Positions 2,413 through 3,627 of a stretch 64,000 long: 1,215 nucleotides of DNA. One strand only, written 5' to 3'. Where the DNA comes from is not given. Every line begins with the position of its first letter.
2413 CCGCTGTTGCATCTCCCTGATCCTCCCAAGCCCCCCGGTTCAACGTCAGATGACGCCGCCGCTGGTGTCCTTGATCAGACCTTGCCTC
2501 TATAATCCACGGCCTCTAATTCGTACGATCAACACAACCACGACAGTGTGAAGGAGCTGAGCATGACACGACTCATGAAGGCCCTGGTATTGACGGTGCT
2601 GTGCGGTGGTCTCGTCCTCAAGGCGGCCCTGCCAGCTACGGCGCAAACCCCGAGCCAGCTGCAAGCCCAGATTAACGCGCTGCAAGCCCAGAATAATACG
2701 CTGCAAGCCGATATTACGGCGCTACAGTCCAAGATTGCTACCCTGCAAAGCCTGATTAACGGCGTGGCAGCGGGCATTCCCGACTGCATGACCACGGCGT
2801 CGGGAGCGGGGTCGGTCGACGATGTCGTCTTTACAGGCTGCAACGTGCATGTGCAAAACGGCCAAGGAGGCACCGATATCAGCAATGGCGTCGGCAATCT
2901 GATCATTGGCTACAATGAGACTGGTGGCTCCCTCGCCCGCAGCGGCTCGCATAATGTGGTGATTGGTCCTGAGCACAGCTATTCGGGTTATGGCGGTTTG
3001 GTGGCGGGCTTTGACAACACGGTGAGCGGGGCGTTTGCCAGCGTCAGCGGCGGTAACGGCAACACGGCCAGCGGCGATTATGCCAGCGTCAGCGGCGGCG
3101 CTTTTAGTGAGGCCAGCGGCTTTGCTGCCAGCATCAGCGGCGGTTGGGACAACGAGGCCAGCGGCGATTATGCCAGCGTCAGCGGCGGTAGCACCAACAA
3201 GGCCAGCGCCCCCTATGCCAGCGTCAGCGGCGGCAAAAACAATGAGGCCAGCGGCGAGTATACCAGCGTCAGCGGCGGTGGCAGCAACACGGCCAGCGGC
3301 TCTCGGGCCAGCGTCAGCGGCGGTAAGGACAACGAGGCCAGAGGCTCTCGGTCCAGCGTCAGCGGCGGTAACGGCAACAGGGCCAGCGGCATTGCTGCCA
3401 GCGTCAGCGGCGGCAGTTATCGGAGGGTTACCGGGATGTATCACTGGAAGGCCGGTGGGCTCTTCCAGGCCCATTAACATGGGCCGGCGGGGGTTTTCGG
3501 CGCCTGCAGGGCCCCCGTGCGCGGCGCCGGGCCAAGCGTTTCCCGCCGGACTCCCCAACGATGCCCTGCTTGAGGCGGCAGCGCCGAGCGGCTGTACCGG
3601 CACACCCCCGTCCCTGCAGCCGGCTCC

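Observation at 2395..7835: Tandem array of three secreted repeat-protein paralogs duplicated together with their promoter/leader and 3' flanks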

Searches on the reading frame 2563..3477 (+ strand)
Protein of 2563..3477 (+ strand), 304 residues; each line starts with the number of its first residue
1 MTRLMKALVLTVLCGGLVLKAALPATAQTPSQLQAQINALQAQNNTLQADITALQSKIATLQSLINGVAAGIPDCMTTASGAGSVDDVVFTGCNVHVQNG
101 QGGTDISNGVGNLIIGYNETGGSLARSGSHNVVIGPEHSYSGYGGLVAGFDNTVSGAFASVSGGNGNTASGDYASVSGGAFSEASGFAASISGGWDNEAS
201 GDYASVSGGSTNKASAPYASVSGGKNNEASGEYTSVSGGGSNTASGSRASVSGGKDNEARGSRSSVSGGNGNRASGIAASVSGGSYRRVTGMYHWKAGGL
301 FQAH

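Call 6: search_protein_families(library=pfam, proteins=[window:2563-3477:+], max_evalue=1)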
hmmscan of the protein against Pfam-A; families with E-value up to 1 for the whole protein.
window:2563-3477:+ (304 aa): 23 families
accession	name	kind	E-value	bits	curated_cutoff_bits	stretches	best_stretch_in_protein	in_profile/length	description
PF21300.2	LbR_Ice_bind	-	1.3e-06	28.8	30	2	91-179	2-91/97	Grass antifreeze beta roll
PF04513.17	Baculo_PEP_C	-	0.00047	20.7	38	1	28-79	67-115/140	Baculovirus polyhedron envelope protein, PEP, C terminus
PF04977.20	DivIC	-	0.0017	18.5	28.9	1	29-62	18-51/80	Septum formation initiator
PF02090.21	SPAM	-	0.0039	17.6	35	1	26-66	10-50/142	Salmonella surface presentation of antigen gene type M protein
PF16331.10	TolA_bind_tri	-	0.0087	16.6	30.1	1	25-62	15-52/76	TolA binding protein trimerisation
PF06005.17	ZapB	-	0.012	16.5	31.5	1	26-63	16-53/71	Cell division protein ZapB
PF16559.10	GIT_CC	-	0.015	15.4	28.7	1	34-63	29-58/66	GIT coiled-coil Rho guanine nucleotide exchange factor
PF03961.19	FapA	-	0.018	15.1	31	1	25-105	186-257/272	Flagellar Assembly Protein A beta solenoid domain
PF02996.22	Prefoldin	-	0.037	14.4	23.2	1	33-66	1-34/120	Prefoldin subunit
PF02183.23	HALZ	-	0.042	14.5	28.1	1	33-63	10-40/43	Homeobox associated leucine zipper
PF09726.14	Macoilin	-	0.043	12.9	32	1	19-68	402-451/671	Macoilin family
PF11932.13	DUF3450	-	0.061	13.1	32.6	1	27-65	29-67/241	Protein of unknown function (DUF3450)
PF06810.17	Phage_scaffold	-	0.067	13.6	35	1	19-63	32-77/170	Phage capsid assembly scaffolding protein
PF08647.16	BRE1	-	0.072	13.6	27.9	1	32-63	7-38/95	BRE1 E3 ubiquitin ligase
PF03980.19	Nnf1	-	0.077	13.8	23.7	1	23-55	77-109/110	Nnf1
PF18792.6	UspA1_rep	-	0.12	13.1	27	2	221-231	3-13/13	Ubiquitous surface protein adhesin repeat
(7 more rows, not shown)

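Call 15: search_protein_families(library=ncbifam, proteins=[window:2563-3477:+], max_evalue=1)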
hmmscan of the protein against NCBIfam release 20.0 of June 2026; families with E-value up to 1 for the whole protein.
window:2563-3477:+ (304 aa): 15 families
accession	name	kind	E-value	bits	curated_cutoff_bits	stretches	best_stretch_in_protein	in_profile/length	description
TIGR04523.1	Mplasa_alph_rch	subfamily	0.0026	15.8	270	1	27-68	210-251/745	helix-rich protein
NF038218.1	IcmG_DotF_IVB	equivalog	0.0035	17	200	1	25-70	114-159/266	type IVB secretion system protein IcmG/DotF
NF053549.1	FtsL_Actino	equivalog_domain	0.0038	17.1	55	1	5-56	7-58/83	cell division protein FtsL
TIGR00293.1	TIGR00293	equivalog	0.01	15.9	53.9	1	32-64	10-42/129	prefoldin subunit alpha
NF049873.2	cytotoxin_MakE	exception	0.011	14.8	360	1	28-66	142-180/352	alpha-pore-forming cytotoxin subunit MakE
TIGR04211.1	SH3_and_anchor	equivalog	0.031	13.9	65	1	30-62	68-100/198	TIGR04211 family SH3 domain-containing protein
NF033927.1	alph_xenorhab_B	subfamily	0.047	13.1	40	1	32-64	135-167/223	alpha-xenorhabdolysin family binary toxin subunit B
NF043058.1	T4SS_LegC2C7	subfamily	0.058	12.4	350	1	29-63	123-157/348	LegC2/C7 family Dot/Icm T4SS effector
NF058554.1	BT_3328_fam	equivalog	0.074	11.2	1100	1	27-68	18-59/840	BT3328 family hyaluronic acid endo-lyase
TIGR03930.1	WXG100_ESAT6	subfamily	0.1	12.8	44.85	1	29-70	5-46/90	WXG100 family type VII secretion target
TIGR03042.1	PS_II_psbQ_bact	equivalog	0.12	12.2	106.9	1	6-66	5-60/142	photosystem II protein PsbQ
NF047408.1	SA0632_fam_LP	equivalog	0.16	11.7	70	1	28-62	22-56/68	SA0632 family lipoprotein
NF006542.0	PRK09039.1-1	equivalog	0.16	10.9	388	1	19-67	65-113/627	peptidoglycan -binding protein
TIGR02209.1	ftsL_broad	equivalog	0.18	11.8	42.45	1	30-59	26-55/85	cell division protein FtsL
NF041454.1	FspA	equivalog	0.51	10.8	120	1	28-57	107-136/138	flagellum-secreted nonflagellar protein FspA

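Call 16: search_protein_families(library=phrogs, proteins=[window:2563-3477:+], max_evalue=0.1)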
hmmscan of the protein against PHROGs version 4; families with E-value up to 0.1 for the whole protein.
window:2563-3477:+ (304 aa): 4 families
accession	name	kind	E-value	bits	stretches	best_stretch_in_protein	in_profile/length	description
phrog_1244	-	unknown function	0.01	16.2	1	29-67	34-72/157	-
phrog_2658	-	other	0.016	16.4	1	26-62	85-121/126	hol-like chemotaxis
phrog_4366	-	head and packaging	0.055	14.8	0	26-62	42-81/91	head fiber protein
phrog_10512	-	head and packaging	0.061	13.5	1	32-87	147-201/444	virion structural protein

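Call 34: predict_structure(alignment_id=A3)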
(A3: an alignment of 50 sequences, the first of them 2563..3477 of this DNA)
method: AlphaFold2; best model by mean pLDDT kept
length: 304 residues; sequences in the alignment: 50
mean_pLDDT: 77.5   pTM: 0.57
mean pLDDT of the five models: 77.5, 77.4, 77.0, 74.6, 72.9
residues with pLDDT >= 90: 88; 70-90: 125; 50-70: 57; < 50: 34
segments of 3 or more residues with pLDDT < 50: 1-5, 15-17, 100-112, 116-121
pLDDT, mean of each block of 10 residues (from residue 1): 48 50 60 88 93 95 82 83 78 62 41 46 57 62 62 82 85 86 89 87 85 89 89 90 94 93 92 93 89 84 54
secondary structure, 60 per line:
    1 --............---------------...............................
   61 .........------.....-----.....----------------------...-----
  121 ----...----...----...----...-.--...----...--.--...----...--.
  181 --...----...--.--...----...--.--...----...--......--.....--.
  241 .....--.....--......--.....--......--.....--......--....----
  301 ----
elements in order: H3-14 H30-69 E76-80 E86-90 E113-115 E125-127 E132-134 E139-141 E146-148 E153-155 E160-162 E168-170 E175-177 E183-185 E190-192 E198-200 E205-207 E213-215 E220-222 E225-230 E233-237 E240-245 E248-252 E255-260 E263-267 E270-275 E278-282 E285-290 E293-296

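Call 37: fold_search(model_id=the predicted structure, library=pdb)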
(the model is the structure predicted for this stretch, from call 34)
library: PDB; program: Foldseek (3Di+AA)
matches with E <= 10: 36; with E <= 0.001: 0
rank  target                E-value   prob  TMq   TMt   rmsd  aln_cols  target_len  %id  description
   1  9j4l_A                8.7e-01  0.12  0.20  0.16  12.4       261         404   11  Crystal structure of GH9l Inulin fructotransferases (IFTase) (released 2024-09-04)
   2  5awf_A                3.3e+00  0.01  0.11  0.09  15.8       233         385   11  Crystal structure of SufB-SufC-SufD complex from Escherichia coli (released 2015-11-11)
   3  6n2b_A                3.7e+00  0.06  0.19  0.17  12.0       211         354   11  The Crystal Structure of Caldicellulosiruptor kristjanssonii Tapirin C-terminal domain (released 2018-12-19)
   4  1bhe                  3.7e+00  0.04  0.19  0.17  12.0       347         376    7  POLYGALACTURONASE FROM ERWINIA CAROTOVORA SSP. CAROTOVORA (released 1998-11-11)
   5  6nw9_C                3.7e+00  0.04  0.21  0.13  11.6       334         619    7  CRYSTAL STRUCTURE OF A TAILSPIKE PROTEIN 3 (TSP3, ORF212) FROM ESCHERICHIA COLI O157:H7 BACTERIOPHAGE CBA120 (released 2019-06-05)
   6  4z06_B                3.7e+00  0.02  0.13  0.18  12.7       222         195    8  C. bescii Family 3 pectate lyase double mutant K108A/R133A in complex with ALPHA-D-GALACTOPYRANURONIC ACID (released 2015-12-23)
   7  9ozd_A                3.9e+00  0.05  0.20  0.17  12.8       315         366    8  Crystal structure of the polysaccharide lyase RbmB from Vibrio cholerae bound to Vibrio Polysaccharide (released 2026-03-11)
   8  5awg_B                3.9e+00  0.02  0.16  0.14  15.0       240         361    8  Crystal structure of Hg-bound SufB-SufC-SufD complex from Escherichia coli (released 2015-11-11)
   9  9ozl_C                4.3e+00  0.03  0.19  0.17  11.2       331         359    8  Crystal structure of the polysaccharide lyase RbmB from Vibrio cholerae (released 2026-03-11)
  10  5awg_E                4.5e+00  0.01  0.12  0.10  17.3       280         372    8  Crystal structure of Hg-bound SufB-SufC-SufD complex from Escherichia coli (released 2015-11-11)
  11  9ozl_B                4.7e+00  0.05  0.21  0.19  11.1       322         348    7  Crystal structure of the polysaccharide lyase RbmB from Vibrio cholerae (released 2026-03-11)
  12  5dqa_C                4.7e+00  0.04  0.19  0.24   9.0       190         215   14  t3284 loop variant of beta1 (released 2016-08-31)
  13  7y5s_A                4.7e+00  0.01  0.13  0.10  14.1       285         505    9  CryoEM structure of Klebsiella phage Kp7 type I tail fiber gp51 in vitro (released 2023-06-21)
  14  1k5c                  5.0e+00  0.04  0.22  0.21  12.0       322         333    9  Endopolygalacturonase I from Stereum purpureum at 0.96 A resolution (released 2002-06-05)
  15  1czf_A                5.2e+00  0.06  0.24  0.23  10.4       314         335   11  ENDO-POLYGALACTURONASE II FROM ASPERGILLUS NIGER (released 1999-10-28)
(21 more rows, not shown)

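Call 62: fold_search(model_id=the predicted structure, library=viral)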
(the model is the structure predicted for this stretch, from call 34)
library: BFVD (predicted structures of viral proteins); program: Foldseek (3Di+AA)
matches with E <= 10: 195; with E <= 0.001: 4
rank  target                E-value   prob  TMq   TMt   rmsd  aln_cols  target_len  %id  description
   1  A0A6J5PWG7            5.6e-07  1.00  0.48  0.36   4.2       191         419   32  Uncharacterized protein (Fragment) [uncultured Caudovirales phage]
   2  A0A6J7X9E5            1.5e-06  1.00  0.53  0.17  10.6       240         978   32  Major tropism determinant N-terminal domain-containing protein [uncultured Caudovirales phage]
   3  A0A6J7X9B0            7.7e-05  1.00  0.42  0.19   6.4       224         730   30  Uncharacterized protein [uncultured Caudovirales phage]
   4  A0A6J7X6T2            1.7e-04  1.00  0.50  0.20  11.9       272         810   24  Uncharacterized protein [uncultured Caudovirales phage]
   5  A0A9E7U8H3            1.4e-03  1.00  0.42  0.19  27.3       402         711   17  Non-contractile tail fiber protein [Ralstonia phage BHDT_So9]
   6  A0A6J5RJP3            2.3e-03  1.00  0.38  0.14   9.7       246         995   25  Uncharacterized protein [uncultured Caudovirales phage]
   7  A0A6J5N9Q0            2.7e-03  1.00  0.33  0.09   8.5       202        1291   20  LbR_YadA-like domain containing protein [uncultured Caudovirales phage]
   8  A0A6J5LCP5            4.5e-03  1.00  0.31  0.09   9.9       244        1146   26  Uncharacterized protein [uncultured Caudovirales phage]
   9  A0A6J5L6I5            2.1e-02  0.99  0.36  0.11  10.3       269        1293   20  Uncharacterized protein [uncultured Caudovirales phage]
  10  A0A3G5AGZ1            3.3e-02  1.00  0.36  0.15   3.8       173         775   26  Peptidase S74 domain-containing protein [Solivirus sp.]
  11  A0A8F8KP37            3.9e-02  1.00  0.35  0.24   8.5       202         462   17  Glycosidase [Clandestinovirus]
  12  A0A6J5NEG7            6.8e-02  0.92  0.32  0.08  10.5       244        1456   18  Uncharacterized protein [uncultured Caudovirales phage]
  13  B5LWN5                7.6e-02  0.51  0.23  0.21  13.9       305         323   10  Uncharacterized protein [Feldmannia species virus]
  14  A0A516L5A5            8.4e-02  0.91  0.36  0.13  11.6       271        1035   18  (no name in the UniProt tables at hand)
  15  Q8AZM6                8.8e-02  0.08  0.11  0.11  26.9       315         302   10  Uncharacterized protein [Bracoviriform kariyai]
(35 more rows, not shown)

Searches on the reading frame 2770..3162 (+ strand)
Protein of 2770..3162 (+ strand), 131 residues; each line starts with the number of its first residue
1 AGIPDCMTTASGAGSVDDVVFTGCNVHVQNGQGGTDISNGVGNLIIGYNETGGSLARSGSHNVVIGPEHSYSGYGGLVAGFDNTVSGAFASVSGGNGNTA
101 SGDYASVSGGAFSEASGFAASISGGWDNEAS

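Call 89: predict_structure(alignment_id=A9)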
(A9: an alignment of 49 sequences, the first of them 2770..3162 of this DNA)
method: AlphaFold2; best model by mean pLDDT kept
length: 131 residues; sequences in the alignment: 49
mean_pLDDT: 83.8   pTM: 0.76
mean pLDDT of the five models: 83.8, 79.4, 77.5, 77.0, 76.9
residues with pLDDT >= 90: 66; 70-90: 34; 50-70: 29; < 50: 2
segments of 3 or more residues with pLDDT < 50: none
pLDDT, mean of each block of 10 residues (from residue 1): 69 60 73 62 74 79 90 92 96 98 98 98 98 96
secondary structure, 60 per line:
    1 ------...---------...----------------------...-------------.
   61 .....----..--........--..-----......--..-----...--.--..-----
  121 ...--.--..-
elements in order: E7-9 E19-21 E44-46 E60-65 E74-81 E91-96 E106-108 E121-123

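Call 92: fold_search(model_id=the predicted structure, library=pdb)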
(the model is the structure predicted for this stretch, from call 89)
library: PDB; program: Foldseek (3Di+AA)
matches with E <= 10: 30; with E <= 0.001: 0
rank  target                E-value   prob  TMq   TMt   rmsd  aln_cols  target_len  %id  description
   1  3ult_A                4.3e-01  0.23  0.32  0.36   8.1       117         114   26  Crystal structure of an ice-binding protein from the perennial ryegrass, Lolium perenne (released 2012-02-15)
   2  3pr7_A                8.3e-01  0.84  0.39  0.18   7.2        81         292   28  Multi-functional and mechanosensitive receptor binding activity of the Moraxella catarrhalis adhesin UspA1 (released 2011-09-07)
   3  7d45_F                1.3e+00  0.10  0.26  0.12  10.2        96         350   12  eIF2B-eIF2(aP), aP1 complex (released 2020-12-09)
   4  6jly_E                1.6e+00  0.09  0.27  0.11   8.0       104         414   12  eIF2a - eIF2B complex (released 2019-05-01)
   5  3wp8                  1.8e+00  0.21  0.30  0.14   8.8        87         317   16  Acinetobacter sp. Tol 5 AtaA C-terminal Ylhead fused to GCN4 adaptors (Chead) (released 2015-03-04)
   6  3s6l_B                1.9e+00  0.14  0.25  0.22   9.0        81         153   23  Crystal structure of a YadA-like head domain of the trimeric autotransporter adhesin BoaA from Burkholderia pseudomall (released 2011-06-22)
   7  7d46_E                1.9e+00  0.06  0.24  0.12   7.0       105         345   13  eIF2B apo (released 2020-12-09)
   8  7bw9_A                2.3e+00  0.08  0.27  0.15   8.3       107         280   13  Crystal structure of Serine acetyltransferase isoform 3 in complex with cysteine from Entamoeba histolytica (released 2021-04-14)
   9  8enq_A                2.4e+00  0.03  0.19  0.21  11.2       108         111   15  E. coli CsgA fibril (218-pixel box size) (released 2023-10-04)
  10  8gpp_A                2.7e+00  0.04  0.21  0.16   8.6       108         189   14  Acinetobacter baumannii carbonic anhydrase PaaY (released 2023-05-31)
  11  3s6l_D                4.2e+00  0.12  0.28  0.24   9.6        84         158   26  Crystal structure of a YadA-like head domain of the trimeric autotransporter adhesin BoaA from Burkholderia pseudomall (released 2011-06-22)
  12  2xqh                  5.0e+00  0.07  0.26  0.14  10.7       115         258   17  Crystal structure of an immunoglobulin-binding fragment of the trimeric autotransporter adhesin EibD (released 2011-07-20)
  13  3ntn_B                5.3e+00  0.16  0.34  0.22   8.3        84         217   21  Crystal Structure of UspA1 head and neck domain from Moraxella catarrhalis (released 2011-07-06)
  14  7o23                  5.7e+00  0.11  0.33  0.14   7.9        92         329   20  C-terminal head domain of the trimeric autotransporter adhesin BpaC from Burkholderia pseudomallei fused to a GCN4 ancho (released 2022-06-29)
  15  8j9i_G1               5.7e+00  0.01  0.15  0.07  11.6        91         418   14  Cryo-EM structure of Euglena gracilis complex I, turnover state (released 2024-02-28)
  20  3s6l_E                7.2e+00  0.38  0.50  0.42   1.7        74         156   34  Crystal structure of a YadA-like head domain of the trimeric autotransporter adhesin BoaA from Burkholderia pseudomall (released 2011-06-22)
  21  9gh4_A                7.2e+00  0.07  0.30  0.17   9.4       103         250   16  Fusobacterium nucleatum adhesin CbpF (released 2025-04-02)
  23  2yo1_A                7.6e+00  0.16  0.38  0.19   3.2        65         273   12  Salmonella enterica SadA 1049-1304 fused to GCN4 adaptors (SadAK9- cfII) (released 2012-12-12)
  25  9u93_A                8.6e+00  0.13  0.36  0.18   5.2        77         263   22  Cryo-EM structure of Fusobacterium nucleatum CbpF in complex with human CEACAM5 (released 2025-09-03)
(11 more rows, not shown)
